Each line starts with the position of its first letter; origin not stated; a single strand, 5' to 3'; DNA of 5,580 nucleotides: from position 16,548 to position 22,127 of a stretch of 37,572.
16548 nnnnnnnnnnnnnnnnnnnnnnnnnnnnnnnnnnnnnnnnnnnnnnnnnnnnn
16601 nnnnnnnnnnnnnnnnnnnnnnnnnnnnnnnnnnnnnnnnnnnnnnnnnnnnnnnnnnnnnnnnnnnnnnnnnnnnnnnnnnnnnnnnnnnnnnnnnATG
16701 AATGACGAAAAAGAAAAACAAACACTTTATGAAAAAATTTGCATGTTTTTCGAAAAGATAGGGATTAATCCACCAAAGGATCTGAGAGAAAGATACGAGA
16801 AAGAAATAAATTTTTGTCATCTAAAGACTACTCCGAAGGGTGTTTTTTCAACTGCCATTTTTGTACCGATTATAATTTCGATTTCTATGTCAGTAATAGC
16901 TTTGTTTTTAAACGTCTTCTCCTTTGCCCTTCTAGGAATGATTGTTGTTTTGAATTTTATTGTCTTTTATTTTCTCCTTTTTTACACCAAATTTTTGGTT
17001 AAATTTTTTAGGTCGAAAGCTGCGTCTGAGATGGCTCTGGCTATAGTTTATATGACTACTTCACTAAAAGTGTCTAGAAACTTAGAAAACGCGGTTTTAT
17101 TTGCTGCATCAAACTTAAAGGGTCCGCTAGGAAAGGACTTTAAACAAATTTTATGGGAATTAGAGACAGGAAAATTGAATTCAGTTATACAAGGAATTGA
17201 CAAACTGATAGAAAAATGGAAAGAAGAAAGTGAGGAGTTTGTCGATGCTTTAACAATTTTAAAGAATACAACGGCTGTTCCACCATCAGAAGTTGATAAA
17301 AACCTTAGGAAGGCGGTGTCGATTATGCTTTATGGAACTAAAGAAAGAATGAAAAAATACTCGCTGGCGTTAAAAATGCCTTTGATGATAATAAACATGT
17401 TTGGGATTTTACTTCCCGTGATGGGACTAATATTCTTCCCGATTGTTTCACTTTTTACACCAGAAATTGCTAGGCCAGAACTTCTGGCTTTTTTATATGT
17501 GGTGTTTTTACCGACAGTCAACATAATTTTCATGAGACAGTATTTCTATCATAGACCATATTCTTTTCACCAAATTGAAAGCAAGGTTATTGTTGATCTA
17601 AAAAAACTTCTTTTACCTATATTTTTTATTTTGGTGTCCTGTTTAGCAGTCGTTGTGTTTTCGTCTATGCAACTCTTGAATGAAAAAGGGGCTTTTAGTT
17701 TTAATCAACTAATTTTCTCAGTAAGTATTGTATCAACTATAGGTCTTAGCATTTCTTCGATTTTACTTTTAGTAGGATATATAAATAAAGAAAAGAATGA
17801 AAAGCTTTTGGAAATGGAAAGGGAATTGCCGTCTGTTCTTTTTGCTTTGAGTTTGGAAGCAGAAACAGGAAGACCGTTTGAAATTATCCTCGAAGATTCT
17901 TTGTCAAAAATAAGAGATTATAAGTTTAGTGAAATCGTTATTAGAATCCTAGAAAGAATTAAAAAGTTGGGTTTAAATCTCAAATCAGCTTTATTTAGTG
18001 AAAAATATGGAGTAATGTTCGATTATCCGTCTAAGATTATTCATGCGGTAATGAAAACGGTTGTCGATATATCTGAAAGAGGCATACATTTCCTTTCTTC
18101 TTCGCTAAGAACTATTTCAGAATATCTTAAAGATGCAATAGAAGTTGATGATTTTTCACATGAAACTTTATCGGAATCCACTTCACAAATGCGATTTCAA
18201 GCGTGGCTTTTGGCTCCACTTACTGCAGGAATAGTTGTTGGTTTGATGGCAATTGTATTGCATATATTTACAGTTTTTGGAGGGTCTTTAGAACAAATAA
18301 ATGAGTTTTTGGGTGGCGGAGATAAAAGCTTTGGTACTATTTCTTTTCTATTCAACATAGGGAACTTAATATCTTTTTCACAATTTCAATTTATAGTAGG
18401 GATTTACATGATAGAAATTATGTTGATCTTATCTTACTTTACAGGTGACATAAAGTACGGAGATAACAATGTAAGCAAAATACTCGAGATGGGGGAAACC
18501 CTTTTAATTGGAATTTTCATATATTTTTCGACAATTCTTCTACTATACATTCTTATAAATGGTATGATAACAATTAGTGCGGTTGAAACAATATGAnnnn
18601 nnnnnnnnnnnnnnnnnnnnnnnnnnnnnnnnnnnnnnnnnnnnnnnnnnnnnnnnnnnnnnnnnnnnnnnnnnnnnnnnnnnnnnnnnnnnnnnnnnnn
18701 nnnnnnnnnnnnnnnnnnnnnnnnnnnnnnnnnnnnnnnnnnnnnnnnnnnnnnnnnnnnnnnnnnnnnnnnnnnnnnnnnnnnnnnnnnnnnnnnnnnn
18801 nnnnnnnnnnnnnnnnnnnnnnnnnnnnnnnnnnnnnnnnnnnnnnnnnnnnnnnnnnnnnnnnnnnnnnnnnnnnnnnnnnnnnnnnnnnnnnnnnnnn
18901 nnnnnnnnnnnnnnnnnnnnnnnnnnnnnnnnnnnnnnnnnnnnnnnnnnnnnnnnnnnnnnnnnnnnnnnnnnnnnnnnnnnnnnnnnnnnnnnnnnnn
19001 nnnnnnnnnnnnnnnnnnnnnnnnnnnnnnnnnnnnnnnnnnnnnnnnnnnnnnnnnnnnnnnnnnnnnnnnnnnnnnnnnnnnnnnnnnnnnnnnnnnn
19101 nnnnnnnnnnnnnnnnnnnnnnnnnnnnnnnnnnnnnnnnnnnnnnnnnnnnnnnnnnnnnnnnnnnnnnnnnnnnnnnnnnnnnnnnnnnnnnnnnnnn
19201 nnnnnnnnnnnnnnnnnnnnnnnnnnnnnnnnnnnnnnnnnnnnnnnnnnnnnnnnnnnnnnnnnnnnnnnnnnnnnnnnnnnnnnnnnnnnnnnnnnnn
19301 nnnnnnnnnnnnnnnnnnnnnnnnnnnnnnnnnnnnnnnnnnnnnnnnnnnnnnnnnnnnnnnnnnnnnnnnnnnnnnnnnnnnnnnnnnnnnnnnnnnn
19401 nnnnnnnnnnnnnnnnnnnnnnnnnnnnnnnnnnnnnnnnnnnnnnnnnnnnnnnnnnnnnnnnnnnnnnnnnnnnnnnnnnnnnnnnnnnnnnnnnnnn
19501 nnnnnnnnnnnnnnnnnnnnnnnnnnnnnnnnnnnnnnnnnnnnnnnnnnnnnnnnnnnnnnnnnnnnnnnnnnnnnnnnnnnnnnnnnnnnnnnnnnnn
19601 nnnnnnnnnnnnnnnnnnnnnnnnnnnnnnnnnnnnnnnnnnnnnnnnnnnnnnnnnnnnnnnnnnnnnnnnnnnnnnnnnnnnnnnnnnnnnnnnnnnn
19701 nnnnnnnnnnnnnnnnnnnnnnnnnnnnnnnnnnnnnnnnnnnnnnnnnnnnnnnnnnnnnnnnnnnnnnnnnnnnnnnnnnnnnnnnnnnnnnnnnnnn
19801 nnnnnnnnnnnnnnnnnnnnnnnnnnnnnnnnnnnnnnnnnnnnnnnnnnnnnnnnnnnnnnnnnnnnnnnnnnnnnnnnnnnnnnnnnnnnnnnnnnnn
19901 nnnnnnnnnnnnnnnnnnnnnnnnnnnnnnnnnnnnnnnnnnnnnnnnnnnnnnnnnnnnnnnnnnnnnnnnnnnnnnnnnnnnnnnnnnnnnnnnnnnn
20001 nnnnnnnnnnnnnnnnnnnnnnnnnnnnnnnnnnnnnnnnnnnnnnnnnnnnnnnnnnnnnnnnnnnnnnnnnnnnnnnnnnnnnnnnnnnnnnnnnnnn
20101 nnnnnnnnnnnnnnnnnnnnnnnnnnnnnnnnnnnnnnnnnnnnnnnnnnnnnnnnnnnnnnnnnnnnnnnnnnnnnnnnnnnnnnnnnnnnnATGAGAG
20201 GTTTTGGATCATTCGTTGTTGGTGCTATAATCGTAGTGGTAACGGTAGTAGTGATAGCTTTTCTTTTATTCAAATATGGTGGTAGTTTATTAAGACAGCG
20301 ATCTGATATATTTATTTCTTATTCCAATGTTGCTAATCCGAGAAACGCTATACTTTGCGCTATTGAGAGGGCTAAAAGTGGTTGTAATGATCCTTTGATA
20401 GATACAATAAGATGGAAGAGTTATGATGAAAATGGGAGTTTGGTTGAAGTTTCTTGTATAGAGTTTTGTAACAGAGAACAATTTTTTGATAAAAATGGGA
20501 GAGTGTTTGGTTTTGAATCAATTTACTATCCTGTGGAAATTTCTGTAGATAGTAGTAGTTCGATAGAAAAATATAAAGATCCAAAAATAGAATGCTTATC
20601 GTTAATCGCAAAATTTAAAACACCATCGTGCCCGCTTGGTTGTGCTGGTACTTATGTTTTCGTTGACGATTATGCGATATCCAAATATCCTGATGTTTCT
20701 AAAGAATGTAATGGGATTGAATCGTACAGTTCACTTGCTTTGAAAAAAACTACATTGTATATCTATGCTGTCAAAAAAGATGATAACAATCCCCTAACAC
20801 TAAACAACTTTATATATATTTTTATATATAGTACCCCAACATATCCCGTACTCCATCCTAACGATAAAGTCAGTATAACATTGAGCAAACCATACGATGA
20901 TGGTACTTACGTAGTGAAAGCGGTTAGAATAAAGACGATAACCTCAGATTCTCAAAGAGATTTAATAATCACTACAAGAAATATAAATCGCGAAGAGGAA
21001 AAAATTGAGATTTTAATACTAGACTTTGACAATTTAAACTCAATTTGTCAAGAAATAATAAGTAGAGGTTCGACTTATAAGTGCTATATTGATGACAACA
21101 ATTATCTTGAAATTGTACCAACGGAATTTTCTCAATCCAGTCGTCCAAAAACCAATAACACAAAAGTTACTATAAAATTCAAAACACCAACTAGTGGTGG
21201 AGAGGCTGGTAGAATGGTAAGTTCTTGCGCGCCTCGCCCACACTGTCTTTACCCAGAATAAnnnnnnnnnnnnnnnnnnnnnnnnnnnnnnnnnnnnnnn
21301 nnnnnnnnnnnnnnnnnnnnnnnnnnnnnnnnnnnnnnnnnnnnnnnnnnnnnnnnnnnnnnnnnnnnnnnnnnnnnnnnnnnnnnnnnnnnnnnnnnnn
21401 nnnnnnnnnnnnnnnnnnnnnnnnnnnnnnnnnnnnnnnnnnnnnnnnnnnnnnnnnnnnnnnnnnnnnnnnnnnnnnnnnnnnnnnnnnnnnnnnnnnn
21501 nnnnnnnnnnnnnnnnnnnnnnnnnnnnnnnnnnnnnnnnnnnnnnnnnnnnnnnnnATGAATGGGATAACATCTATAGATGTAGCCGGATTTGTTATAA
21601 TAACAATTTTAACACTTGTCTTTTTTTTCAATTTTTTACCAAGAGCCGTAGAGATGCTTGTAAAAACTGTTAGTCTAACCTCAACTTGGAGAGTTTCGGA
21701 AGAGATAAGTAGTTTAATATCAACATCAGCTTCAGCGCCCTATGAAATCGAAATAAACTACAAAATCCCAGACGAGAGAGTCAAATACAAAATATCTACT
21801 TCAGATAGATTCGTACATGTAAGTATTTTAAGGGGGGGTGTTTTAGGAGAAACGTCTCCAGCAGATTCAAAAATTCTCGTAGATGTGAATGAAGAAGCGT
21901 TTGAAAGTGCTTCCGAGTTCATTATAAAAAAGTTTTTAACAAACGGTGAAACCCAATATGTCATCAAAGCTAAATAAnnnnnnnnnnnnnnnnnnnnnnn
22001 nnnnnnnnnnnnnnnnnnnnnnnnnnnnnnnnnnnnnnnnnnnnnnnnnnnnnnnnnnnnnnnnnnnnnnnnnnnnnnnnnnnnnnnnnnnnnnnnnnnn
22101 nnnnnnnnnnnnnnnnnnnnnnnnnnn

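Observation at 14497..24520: Non-canonical archaeal type IV pilus-like operon: oversized ATPase, platform protein, two micro-ORFs and eight leader-bearing, mostly Cys-rich substrates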

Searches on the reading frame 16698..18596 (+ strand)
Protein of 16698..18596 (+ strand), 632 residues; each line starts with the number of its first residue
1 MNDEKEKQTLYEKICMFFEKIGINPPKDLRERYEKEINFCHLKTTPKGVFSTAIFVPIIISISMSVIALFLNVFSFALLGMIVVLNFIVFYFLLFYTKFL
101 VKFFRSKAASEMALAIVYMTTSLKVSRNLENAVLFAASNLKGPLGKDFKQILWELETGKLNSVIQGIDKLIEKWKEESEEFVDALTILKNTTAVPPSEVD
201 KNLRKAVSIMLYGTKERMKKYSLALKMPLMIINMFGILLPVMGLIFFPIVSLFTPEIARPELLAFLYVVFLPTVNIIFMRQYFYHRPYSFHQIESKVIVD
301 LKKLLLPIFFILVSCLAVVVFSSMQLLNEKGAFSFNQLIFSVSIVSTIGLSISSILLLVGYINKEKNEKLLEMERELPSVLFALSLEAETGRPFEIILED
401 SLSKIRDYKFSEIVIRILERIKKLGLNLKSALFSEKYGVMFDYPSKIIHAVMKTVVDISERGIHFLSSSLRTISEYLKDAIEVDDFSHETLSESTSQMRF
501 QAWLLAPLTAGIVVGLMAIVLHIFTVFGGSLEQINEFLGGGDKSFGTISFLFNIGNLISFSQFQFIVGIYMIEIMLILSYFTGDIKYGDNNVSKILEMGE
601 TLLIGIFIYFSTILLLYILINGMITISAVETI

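Call 6: search_protein_families(library=pfam, max_evalue=1, proteins=[window:16698-18596:+])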
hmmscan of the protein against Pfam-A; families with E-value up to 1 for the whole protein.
window:16698-18596:+ (632 aa): 1 family
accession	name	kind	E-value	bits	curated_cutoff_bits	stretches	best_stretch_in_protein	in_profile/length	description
PF00482.28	T2SSF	-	0.00026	21.4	25.2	2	118-248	4-125/125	Type II secretion system (T2SS), protein F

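Call 7: search_protein_families(library=ncbifam, max_evalue=1, proteins=[window:16698-18596:+])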
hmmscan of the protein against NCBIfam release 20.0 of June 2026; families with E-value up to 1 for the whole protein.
window:16698-18596:+ (632 aa): 0 families

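Call 12: find_encoding_contigs(protein=window:16698-18593:+, flank=10000, max_places=6)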
Protein window:16698-18593:+ (632 aa): no gene with exactly this product is on record in the collection.

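Call 42: search_protein_families(library=pfam, alignment_id=A3, max_evalue=0.01)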
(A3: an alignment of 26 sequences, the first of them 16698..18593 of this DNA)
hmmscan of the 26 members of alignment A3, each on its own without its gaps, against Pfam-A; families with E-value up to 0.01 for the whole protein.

A. member 1, window:16698-18593:+ (632 aa): 1 family
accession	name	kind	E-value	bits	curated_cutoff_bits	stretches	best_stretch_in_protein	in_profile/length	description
PF00482.28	T2SSF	-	0.00026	21.4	25.2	0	118-248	4-125/125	Type II secretion system (T2SS), protein F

B. families by the number of members that match (of 26 scanned): 6 families
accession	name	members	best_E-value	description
PF00482.28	T2SSF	13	1.1e-10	Type II secretion system (T2SS), protein F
PF20990.2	DUF2207_C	3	0.00037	Predicted membrane protein (DUF2207) C-terminal domain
PF20572.3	DUF6781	2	6.9e-05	Family of unknown function (DUF6781)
PF09769.14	ApoO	2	0.0025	Apolipoprotein O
PF09548.15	Spore_III_AB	1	0.00058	Stage III sporulation protein AB (spore_III_AB)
PF11026.13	DUF2721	1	0.0052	Protein of unknown function (DUF2721)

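Call 43: search_solved_structures(query=A3, max_evalue=1)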
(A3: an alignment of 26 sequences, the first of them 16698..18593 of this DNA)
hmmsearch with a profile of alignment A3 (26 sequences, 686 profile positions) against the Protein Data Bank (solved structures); distinct sequences matched with E-value up to 1: 2.
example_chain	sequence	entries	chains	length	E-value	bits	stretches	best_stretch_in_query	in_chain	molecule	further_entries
2vmb_A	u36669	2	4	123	0.24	12.9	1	431-484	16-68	GENERAL SECRETION PATHWAY PROTEIN F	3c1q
2vma_A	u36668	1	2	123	0.24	12.9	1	431-484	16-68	GENERAL SECRETION PATHWAY PROTEIN F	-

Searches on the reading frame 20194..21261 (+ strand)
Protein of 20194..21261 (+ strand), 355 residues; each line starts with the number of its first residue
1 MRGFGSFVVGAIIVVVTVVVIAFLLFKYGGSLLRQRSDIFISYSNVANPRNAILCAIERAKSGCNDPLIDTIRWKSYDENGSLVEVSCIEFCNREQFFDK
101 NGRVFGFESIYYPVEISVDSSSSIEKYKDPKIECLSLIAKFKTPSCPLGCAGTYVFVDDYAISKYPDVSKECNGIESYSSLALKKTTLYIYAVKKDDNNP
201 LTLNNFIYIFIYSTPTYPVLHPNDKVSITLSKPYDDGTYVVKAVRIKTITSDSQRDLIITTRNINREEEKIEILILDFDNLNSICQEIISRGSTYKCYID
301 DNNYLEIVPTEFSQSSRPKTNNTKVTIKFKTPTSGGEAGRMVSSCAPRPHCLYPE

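Call 6: search_protein_families(library=pfam, max_evalue=1, proteins=[window:20194-21261:+])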
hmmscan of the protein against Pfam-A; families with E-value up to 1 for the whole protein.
window:20194-21261:+ (355 aa): 1 family
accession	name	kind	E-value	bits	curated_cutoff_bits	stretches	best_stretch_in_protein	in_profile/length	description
PF07661.19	MORN_2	-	0.17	12.6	29.6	0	73-85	4-16/22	MORN repeat variant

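Call 7: search_protein_families(library=ncbifam, max_evalue=1, proteins=[window:20194-21261:+])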
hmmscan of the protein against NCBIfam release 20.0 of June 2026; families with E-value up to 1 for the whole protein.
window:20194-21261:+ (355 aa): 0 families

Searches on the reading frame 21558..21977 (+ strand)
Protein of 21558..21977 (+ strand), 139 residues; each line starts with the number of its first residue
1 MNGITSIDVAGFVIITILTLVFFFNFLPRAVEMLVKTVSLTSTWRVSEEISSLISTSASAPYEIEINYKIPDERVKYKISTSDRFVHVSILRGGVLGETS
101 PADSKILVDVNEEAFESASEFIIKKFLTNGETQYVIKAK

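Call 6: search_protein_families(library=pfam, max_evalue=1, proteins=[window:21558-21977:+])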
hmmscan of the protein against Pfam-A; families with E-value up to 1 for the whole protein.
window:21558-21977:+ (139 aa): 2 families
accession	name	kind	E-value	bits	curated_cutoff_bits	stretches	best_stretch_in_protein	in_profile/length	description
PF05933.18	Fun_ATP-synt_8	-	0.034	14.8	26.1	1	9-36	14-41/48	Fungal ATP synthase protein 8 (A6L)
PF19597.4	TrbL_4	-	0.051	13.4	27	1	12-38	151-177/276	Conjugal transfer protein TrbL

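Call 7: search_protein_families(library=ncbifam, max_evalue=1, proteins=[window:21558-21977:+])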
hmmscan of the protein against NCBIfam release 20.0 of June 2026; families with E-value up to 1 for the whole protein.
window:21558-21977:+ (139 aa): 0 families
